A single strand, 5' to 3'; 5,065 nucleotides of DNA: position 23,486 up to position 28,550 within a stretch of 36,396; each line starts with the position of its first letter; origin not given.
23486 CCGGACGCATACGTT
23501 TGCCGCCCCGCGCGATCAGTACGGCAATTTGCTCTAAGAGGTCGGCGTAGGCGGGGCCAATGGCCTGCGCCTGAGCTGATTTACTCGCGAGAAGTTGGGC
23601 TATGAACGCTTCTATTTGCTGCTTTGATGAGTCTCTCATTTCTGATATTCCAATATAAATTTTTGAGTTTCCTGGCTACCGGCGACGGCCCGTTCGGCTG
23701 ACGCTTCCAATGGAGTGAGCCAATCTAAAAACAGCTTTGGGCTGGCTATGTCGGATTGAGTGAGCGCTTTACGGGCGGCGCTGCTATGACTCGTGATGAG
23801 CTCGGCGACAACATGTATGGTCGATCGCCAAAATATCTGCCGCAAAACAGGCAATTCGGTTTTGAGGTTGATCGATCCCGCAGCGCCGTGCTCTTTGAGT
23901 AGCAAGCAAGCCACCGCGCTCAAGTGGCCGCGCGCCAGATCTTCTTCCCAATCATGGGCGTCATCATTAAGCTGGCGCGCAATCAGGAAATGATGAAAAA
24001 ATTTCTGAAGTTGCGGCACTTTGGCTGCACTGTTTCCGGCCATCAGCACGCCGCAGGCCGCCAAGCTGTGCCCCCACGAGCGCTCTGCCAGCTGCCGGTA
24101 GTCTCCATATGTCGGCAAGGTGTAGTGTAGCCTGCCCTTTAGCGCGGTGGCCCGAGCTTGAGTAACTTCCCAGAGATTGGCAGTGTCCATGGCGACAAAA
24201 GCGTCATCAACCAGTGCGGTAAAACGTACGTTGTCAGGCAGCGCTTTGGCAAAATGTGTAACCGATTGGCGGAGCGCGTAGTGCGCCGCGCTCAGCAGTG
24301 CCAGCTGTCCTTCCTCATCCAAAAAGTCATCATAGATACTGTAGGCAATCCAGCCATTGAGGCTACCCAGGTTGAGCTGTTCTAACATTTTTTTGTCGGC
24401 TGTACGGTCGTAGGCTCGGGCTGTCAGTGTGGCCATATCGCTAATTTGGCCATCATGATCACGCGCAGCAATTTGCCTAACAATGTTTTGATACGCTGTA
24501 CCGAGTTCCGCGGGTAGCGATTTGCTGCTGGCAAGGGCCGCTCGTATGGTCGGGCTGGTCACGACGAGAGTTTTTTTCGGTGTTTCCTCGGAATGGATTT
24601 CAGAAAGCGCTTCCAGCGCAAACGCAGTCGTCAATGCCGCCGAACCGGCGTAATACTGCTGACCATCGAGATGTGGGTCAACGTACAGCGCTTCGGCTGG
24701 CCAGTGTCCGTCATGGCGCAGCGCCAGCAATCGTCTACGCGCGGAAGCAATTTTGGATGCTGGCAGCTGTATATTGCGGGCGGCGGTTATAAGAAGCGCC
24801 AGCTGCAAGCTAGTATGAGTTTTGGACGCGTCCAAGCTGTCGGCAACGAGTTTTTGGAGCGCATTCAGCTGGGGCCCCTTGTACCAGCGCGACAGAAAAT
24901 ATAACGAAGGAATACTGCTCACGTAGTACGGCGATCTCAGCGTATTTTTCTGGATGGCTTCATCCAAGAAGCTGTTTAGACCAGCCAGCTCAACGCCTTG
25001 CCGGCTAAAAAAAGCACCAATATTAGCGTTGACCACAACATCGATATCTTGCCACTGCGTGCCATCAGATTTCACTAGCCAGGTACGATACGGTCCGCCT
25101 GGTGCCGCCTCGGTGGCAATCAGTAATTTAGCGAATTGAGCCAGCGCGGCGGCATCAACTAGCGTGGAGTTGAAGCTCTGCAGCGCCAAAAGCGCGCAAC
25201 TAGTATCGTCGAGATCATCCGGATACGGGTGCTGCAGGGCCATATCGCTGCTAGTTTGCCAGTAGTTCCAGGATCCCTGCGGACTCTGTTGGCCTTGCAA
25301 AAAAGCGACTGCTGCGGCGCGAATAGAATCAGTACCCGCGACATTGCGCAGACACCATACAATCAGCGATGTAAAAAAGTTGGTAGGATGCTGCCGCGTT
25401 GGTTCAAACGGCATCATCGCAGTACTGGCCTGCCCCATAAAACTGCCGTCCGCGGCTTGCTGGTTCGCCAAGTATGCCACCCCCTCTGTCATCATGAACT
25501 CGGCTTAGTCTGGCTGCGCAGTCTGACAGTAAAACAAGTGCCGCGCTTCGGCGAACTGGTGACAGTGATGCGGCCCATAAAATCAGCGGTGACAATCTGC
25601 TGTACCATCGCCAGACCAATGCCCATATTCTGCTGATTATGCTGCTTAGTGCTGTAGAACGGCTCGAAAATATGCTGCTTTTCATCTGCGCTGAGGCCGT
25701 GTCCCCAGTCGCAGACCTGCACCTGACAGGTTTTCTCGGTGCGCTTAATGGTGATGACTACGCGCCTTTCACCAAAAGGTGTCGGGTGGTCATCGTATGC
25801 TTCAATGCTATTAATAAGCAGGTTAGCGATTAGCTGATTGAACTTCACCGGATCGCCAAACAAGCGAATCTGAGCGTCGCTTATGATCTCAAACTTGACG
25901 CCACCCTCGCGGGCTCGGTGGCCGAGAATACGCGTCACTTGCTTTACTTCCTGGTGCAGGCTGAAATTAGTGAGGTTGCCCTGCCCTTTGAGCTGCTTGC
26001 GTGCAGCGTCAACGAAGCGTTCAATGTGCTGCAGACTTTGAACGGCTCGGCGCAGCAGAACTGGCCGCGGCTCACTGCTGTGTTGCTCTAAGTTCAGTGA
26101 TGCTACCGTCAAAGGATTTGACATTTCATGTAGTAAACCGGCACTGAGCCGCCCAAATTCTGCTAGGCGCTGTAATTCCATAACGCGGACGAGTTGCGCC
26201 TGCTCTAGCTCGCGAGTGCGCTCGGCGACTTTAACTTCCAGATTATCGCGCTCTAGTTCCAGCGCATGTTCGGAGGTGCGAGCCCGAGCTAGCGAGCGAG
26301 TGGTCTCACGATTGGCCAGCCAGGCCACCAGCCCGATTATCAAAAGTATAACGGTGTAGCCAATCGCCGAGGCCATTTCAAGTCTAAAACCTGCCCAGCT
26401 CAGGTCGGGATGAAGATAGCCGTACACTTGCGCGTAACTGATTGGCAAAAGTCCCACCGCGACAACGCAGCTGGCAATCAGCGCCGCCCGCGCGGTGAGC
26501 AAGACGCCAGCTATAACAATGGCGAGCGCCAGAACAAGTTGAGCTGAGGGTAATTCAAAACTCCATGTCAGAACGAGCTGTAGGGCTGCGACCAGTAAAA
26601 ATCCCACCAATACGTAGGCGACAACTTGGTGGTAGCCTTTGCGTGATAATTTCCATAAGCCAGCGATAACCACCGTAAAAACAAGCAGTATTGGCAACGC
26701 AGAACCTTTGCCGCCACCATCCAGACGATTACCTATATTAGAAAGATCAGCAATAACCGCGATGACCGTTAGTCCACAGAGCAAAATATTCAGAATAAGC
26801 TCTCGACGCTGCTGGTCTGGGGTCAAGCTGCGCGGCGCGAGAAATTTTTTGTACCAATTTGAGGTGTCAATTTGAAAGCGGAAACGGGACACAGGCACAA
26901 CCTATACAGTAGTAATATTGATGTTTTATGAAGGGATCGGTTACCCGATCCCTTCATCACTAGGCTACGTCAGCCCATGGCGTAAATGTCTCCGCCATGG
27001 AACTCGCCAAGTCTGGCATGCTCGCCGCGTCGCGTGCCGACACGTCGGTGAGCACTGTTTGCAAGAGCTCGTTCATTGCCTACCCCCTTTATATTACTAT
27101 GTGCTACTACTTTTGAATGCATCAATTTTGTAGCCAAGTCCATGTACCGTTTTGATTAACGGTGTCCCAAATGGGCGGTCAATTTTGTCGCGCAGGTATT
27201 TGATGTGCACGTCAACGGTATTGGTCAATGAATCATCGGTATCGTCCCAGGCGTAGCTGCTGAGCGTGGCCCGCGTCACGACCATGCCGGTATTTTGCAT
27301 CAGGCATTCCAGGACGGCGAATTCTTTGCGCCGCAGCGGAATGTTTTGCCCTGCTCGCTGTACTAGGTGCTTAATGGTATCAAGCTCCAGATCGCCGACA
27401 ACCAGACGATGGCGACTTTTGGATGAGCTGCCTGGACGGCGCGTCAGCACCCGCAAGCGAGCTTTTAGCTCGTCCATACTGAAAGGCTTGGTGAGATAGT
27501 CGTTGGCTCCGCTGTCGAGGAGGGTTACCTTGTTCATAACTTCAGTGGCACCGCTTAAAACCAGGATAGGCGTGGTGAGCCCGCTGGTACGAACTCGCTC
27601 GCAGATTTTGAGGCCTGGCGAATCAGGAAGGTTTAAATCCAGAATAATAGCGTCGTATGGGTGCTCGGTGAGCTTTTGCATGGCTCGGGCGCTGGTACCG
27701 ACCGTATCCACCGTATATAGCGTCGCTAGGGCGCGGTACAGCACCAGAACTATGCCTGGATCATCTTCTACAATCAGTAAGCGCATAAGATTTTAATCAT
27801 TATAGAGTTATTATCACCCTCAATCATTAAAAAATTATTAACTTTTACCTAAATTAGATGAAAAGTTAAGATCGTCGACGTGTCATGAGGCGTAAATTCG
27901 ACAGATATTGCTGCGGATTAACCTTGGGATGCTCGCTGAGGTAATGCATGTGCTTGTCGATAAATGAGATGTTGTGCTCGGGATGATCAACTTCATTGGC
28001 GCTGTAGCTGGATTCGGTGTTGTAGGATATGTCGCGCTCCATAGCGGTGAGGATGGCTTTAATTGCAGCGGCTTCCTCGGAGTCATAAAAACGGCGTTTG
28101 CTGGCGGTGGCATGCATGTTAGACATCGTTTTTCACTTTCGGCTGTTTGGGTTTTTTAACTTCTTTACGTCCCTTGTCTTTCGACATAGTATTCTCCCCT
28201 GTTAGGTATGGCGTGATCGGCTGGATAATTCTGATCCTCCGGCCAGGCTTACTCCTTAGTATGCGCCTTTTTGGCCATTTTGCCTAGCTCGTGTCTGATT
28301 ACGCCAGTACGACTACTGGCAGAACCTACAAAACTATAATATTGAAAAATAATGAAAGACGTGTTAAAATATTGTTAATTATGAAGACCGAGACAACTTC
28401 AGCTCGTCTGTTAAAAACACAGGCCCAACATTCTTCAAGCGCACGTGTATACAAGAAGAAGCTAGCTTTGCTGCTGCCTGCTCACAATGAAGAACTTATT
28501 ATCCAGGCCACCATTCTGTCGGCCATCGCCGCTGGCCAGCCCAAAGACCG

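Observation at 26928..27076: Hidden 38-aa ORF plus perfect hairpin between response regulator and kinase: a candidate pheromone or precursor peptide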

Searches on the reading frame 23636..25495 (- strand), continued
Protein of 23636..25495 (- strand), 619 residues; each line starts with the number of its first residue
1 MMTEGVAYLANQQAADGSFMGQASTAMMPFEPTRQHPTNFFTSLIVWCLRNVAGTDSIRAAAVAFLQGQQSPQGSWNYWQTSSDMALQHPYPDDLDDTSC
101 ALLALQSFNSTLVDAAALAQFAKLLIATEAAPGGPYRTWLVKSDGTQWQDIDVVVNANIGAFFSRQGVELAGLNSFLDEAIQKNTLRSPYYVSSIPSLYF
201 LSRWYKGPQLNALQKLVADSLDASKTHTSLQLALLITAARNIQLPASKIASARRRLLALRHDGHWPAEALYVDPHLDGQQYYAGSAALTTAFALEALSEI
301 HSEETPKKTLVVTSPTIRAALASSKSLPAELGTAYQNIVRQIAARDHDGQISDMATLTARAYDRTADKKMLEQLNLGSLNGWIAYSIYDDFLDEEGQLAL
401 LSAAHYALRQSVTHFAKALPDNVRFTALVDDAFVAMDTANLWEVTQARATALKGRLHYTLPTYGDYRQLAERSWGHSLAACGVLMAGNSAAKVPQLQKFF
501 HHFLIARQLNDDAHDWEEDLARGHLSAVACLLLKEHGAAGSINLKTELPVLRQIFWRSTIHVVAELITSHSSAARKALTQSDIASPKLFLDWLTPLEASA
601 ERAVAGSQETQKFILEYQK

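Call 53: fold_search(model_id=the predicted structure, library=pdb)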
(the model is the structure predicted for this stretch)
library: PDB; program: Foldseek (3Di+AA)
matches with E <= 10: 528; with E <= 0.001: 21
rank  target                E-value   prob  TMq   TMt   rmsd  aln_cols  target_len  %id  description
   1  9m7f_B                6.1e-10  1.00  0.40  0.47   3.5       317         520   21  Crystal structure of AsDMS D333N mutant in complex with farnesyl pyrophosphate (released 2025-09-10)
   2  9mhs_A                6.1e-10  1.00  0.39  0.49   4.1       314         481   23  Drimenol synthase (released 2025-07-16)
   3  9m7d_B                1.2e-09  1.00  0.39  0.47   4.0       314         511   23  Crystal structure of AsDMS D333N mutant (released 2025-09-10)
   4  9m7e_A                1.9e-09  1.00  0.40  0.47   3.5       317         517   22  Crystal structure of AsDMS D333N mutant in complex with drimenyl phosphate (released 2025-09-10)
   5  9m7e_B                3.2e-09  1.00  0.40  0.48   3.5       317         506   23  Crystal structure of AsDMS D333N mutant in complex with drimenyl phosphate (released 2025-09-10)
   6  9mlo_A                3.4e-09  1.00  0.39  0.48   3.4       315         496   21  Drimenol Synthase - Farnesyl Thiol Complex (released 2025-07-16)
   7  9mlo_B                6.9e-09  1.00  0.40  0.50   3.2       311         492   22  Drimenol Synthase - Farnesyl Thiol Complex (released 2025-07-16)
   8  8pak_A                1.5e-07  1.00  0.38  0.64   5.4       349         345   15  Crystal Structure of a Squalene-Hopene Cyclase from Cystobacter fuscus (released 2024-06-26)
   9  8paj_A                6.6e-07  1.00  0.38  0.65   5.3       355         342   16  Crystal Structure of a Squalene-Hopene cyclase from Archangium gephyra (released 2024-06-26)
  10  8zg1                  3.2e-05  1.00  0.34  0.43   6.8       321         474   14  Drimenyl diphosphate synthase SsDMS_F248Y&D303E from Streptomyces showdoensis (Apo) (released 2025-05-21)
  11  1sqc                  3.6e-05  1.00  0.33  0.33   9.4       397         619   14  SQUALENE-HOPENE-CYCLASE FROM ALICYCLOBACILLUS ACIDOCALDARIUS (released 1997-12-17)
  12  7xru                  6.2e-05  1.00  0.34  0.42   6.8       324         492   14  Drimenyl diphosphate synthase D303E from Streptomyces showdoensis in complex with 2-fluorofarnesyl diphosphate (2F-FPP)  (released 2023-03-15)
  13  8zg5                  7.7e-05  1.00  0.32  0.41   7.3       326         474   14  Drimenyl diphosphate synthase SsDMS_Y505I&D303A from Streptomyces showdoensis (Apo) (released 2025-05-21)
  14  8zgv                  8.4e-05  1.00  0.33  0.42   7.1       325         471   14  Drimenyl diphosphate synthase SsDMS_F248A&D303E from Streptomyces showdoensis in complex with farnesyl diphosphate (FPP) (released 2025-05-21)
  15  2sqc_A                8.8e-05  1.00  0.32  0.32   9.5       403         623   13  SQUALENE-HOPENE CYCLASE FROM ALICYCLOBACILLUS ACIDOCALDARIUS (released 1999-04-27)
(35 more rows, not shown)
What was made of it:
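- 23636..25495 (-): 619-aa two-domain enzyme. Residues 1-303 (25495-24587) form a class II terpene cyclase with DLDDT at 25216-25202. Residues 315-619 (24553-23639) form a trans-IDS-like domain with DDFLD at 24331-24317 and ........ at 23974-23951. It is the proposed Trp prenyltransferase plus prenyl cyclase. Foldseek matches the N-domain to drimenol/drimenyl-PP synthases and squalene-hopene cyclase, and the C-domain to SPS, GGPPS, FPPS and the Trp prenyltransferase Ord1 (call 53).
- On Prenyltransferase-cyclase RiPP pathways (ChrPC/NctPC type): The second domain is IDS-like (call 53).
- The C-domain has the trans-IDS fold, and its matches include the Trp farnesyltransferase Ord1 (call 53).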

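Call 77: search_solved_structures(query=A3, max_evalue=0.001, show_alignments=2)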
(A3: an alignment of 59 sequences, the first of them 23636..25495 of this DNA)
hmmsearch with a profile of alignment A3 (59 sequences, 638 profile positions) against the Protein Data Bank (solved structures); distinct sequences matched with E-value up to 0.001: 3.
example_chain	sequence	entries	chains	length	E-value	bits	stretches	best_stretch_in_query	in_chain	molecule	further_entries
9mhs_B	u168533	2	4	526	2.5e-18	69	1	34-306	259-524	Drimenol Synthase | Haloacid dehalogenase superfamily, subfamily IA, variant 3 with third motif having DD or E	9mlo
9m7d_A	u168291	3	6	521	3.7e-17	65.1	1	34-306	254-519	Haloacid dehalogenase superfamily, subfamily IA, variant 3 with third motif having DD or E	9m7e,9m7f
22ty_A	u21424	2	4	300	0.00028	22.5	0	157-318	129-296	AstC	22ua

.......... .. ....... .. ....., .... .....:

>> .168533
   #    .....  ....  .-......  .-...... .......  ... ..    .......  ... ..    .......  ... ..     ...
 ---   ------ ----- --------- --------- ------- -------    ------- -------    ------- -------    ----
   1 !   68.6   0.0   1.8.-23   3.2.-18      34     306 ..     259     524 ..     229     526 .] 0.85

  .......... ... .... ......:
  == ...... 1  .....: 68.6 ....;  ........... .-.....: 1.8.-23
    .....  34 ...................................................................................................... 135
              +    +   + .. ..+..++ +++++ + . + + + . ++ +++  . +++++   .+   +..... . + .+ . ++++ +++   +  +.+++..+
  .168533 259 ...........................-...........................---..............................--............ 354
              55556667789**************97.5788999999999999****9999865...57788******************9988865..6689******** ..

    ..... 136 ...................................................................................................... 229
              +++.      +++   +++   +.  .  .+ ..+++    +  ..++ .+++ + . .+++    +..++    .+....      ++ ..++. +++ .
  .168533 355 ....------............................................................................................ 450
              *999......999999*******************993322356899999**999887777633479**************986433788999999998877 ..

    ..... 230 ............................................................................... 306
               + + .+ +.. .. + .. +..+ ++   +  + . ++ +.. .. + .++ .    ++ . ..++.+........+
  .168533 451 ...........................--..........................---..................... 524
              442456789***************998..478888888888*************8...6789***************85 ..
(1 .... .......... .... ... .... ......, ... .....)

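Call 94: search_protein_families(library=pfam, proteins=[P0007, P0018, P0032, P0008, P0092], max_evalue=0.1)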
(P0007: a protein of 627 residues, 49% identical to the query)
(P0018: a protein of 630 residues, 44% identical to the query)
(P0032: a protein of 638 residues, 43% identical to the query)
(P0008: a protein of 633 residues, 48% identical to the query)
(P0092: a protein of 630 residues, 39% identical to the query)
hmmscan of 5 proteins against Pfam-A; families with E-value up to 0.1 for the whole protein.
P0007 (627 aa): 1 family
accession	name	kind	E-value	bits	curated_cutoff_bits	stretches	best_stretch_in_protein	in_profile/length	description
PF07678.20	TED_complement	-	0.00024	20.8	22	1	2-82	112-198/312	A-macroglobulin TED domain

P0018 (630 aa): 2 families
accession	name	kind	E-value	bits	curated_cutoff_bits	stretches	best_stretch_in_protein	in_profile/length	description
PF15637.11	Tox-HNH-HHH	-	0.003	18.3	26.1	1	430-476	27-72/103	HNH/Endo VII superfamily nuclease toxin with a HHH motif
PF09702.15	Cas_Csa5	-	0.073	13.9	23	0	289-332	19-61/101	CRISPR-associated protein (Cas_Csa5)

P0032 (638 aa): 0 families

P0008 (633 aa): 1 family
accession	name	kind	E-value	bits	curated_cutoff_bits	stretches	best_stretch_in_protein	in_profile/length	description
PF07678.20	TED_complement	-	2.1e-06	27.5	22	1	7-74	115-188/312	A-macroglobulin TED domain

P0092 (630 aa): 4 families
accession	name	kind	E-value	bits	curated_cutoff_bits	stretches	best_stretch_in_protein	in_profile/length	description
PF13243.12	SQHop_cyclase_C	-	1.9e-05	24.3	26.1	1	10-85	208-284/319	Squalene-hopene cyclase C-terminal domain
PF07678.20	TED_complement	-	0.019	14.5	22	1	10-88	115-197/312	A-macroglobulin TED domain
PF19086.5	Terpene_syn_C_2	-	0.041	14.1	23.7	0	408-551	45-179/199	Terpene synthase family 2, C-terminal metal binding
PF13249.12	SQHop_cyclase_N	-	0.073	12.7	26.2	0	11-33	47-69/291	Squalene-hopene cyclase N-terminal domain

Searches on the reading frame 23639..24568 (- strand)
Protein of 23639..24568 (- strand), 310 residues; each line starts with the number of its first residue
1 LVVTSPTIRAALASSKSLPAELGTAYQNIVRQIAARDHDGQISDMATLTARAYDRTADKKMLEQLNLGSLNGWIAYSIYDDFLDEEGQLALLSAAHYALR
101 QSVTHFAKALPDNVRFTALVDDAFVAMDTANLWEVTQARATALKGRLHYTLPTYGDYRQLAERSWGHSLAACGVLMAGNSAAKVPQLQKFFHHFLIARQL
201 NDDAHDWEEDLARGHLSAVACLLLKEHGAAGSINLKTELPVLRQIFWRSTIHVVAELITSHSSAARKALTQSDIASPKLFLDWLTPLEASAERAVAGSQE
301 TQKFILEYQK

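Call 74: search_solved_structures(query=window:23639-24568:-, max_evalue=10)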
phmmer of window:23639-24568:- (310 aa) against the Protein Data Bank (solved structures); distinct sequences matched with E-value up to 10: 0.
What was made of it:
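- On ComQXPA-type pheromone cassette: It has no significant sequence match to solved structures (call 74).
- The C-domain has no significant sequence match to any solved prenyltransferase (call 74).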

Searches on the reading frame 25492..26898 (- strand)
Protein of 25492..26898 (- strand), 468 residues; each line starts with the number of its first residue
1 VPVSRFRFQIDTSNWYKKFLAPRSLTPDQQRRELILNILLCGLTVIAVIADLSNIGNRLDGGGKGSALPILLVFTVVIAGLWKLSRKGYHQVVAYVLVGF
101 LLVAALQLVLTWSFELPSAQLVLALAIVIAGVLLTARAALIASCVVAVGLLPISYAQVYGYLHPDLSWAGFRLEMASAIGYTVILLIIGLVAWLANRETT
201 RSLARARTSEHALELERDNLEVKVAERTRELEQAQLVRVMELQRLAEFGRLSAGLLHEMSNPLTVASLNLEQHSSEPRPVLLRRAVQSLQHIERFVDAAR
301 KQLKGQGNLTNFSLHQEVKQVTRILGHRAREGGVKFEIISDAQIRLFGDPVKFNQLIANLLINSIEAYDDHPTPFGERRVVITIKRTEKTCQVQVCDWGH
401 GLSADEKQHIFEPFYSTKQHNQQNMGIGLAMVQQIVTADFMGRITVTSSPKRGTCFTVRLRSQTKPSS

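Call 5: search_protein_families(library=pfam, proteins=[window:25492-26898:-], max_evalue=0.01)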
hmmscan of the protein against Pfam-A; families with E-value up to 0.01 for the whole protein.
window:25492-26898:- (468 aa): 4 families
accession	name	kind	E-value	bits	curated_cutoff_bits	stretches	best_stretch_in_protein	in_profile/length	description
PF02518.31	HATPase_c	-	3.5e-21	76.2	26.4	1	348-462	1-109/111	Histidine kinase-, DNA gyrase B-, and HSP90-like ATPase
PF00512.31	HisKA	-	0.00023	21.6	26.9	1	250-297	4-55/66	His Kinase A (phospho-acceptor) domain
PF13581.12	HATPase_c_2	-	0.0027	18.2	27.4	1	377-437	53-110/127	Histidine kinase-like ATPase domain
PF14501.12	HATPase_c_5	-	0.0031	17.8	22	1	353-445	6-87/102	GHKL domain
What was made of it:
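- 25492..26898 (-): Histidine kinase, 468 aa. The N-terminal sensor has 5-6 transmembrane segments and only short loops. It is followed by HisKA and HATPase_c domains. Its stop overlaps the next gene's start by 4 nt. Pfam (call 5).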

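Call 32: search_protein_families(library=ncbifam, proteins=[window:25492-26898:-], max_evalue=1)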
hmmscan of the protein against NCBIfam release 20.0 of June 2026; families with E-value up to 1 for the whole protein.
window:25492-26898:- (468 aa): 78 families (the best 25 are shown)
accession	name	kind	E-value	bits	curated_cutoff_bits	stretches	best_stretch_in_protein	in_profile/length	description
NF008468.0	PRK11360.1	equivalog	5.5e-31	107.6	646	1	237-465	385-611/616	two-component system sensor histidine kinase AtoS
NF052574.1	HisKinEspCMyxo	equivalog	3.7e-24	84.9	1200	1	237-461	406-636/785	serine histidine kinase EspC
TIGR02916.1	PEP_his_kin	equivalog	1.5e-23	83.3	300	1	217-460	443-678/679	XrtA/PEP-CTERM system histidine kinase PrsK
NF007688.0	PRK10364.1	equivalog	2.6e-22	79.2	479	2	318-462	316-451/460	two-component system sensor histidine kinase ZraS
NF046044.1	PnpS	equivalog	6.8e-22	78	400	1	305-460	238-389/390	two-component system histidine kinase PnpS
NF006800.0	PRK09303.1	equivalog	8.2e-21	74.4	342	1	193-459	99-374/383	histidine kinase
NF047497.1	HK_LIC_12097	equivalog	5.1e-20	71.5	500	1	226-460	130-364/367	LIC_12097 family sensor histidine kinase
NF041832.1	near_NosP_CTERM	subfamily_domain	2.8e-19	69.4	400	1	257-463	16-226/370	NahK/ErcS family hybrid sensor histidine kinase/response regulator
NF010411.0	PRK13837.1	equivalog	7e-19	67.3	647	1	192-465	393-678/828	two-component system VirA-like sensor kinase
NF041735.1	hist_kin_RppB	equivalog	1.1e-17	64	400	1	336-460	317-437/438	two-component system sensor histidine kinase RppB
NF041947.1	LuxQ_Vibrio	equivalog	2.3e-17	62.2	1200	1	309-463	542-697/843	quorum-sensing autoinducer 2 sensor kinase/phosphatase LuxQ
TIGR01386.1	cztS_silS_copS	subfamily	2.6e-17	62.9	292.55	1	181-460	170-456/457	heavy metal sensor histidine kinase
TIGR02956.1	TMAO_torS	equivalog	4.3e-17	61.5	676.5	1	310-461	535-681/967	TMAO reductase system sensor histidine kinase/response regulator TorS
NF008312.0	PRK11100.1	equivalog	5e-17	61.9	356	1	169-463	180-475/477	two-component system sensor histidine kinase CreC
NF052573.1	HisKinEspAMyxo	equivalog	7.3e-17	60.6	1400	1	230-465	369-614/755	serine histidine kinase EspA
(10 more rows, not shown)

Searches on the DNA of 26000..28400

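Call 6: search_rna_families(source=window, start=26000, end=28400, threshold=evalue, max_evalue=1)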
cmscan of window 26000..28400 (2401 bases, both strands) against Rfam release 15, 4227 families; matches with E-value up to 1: 0.
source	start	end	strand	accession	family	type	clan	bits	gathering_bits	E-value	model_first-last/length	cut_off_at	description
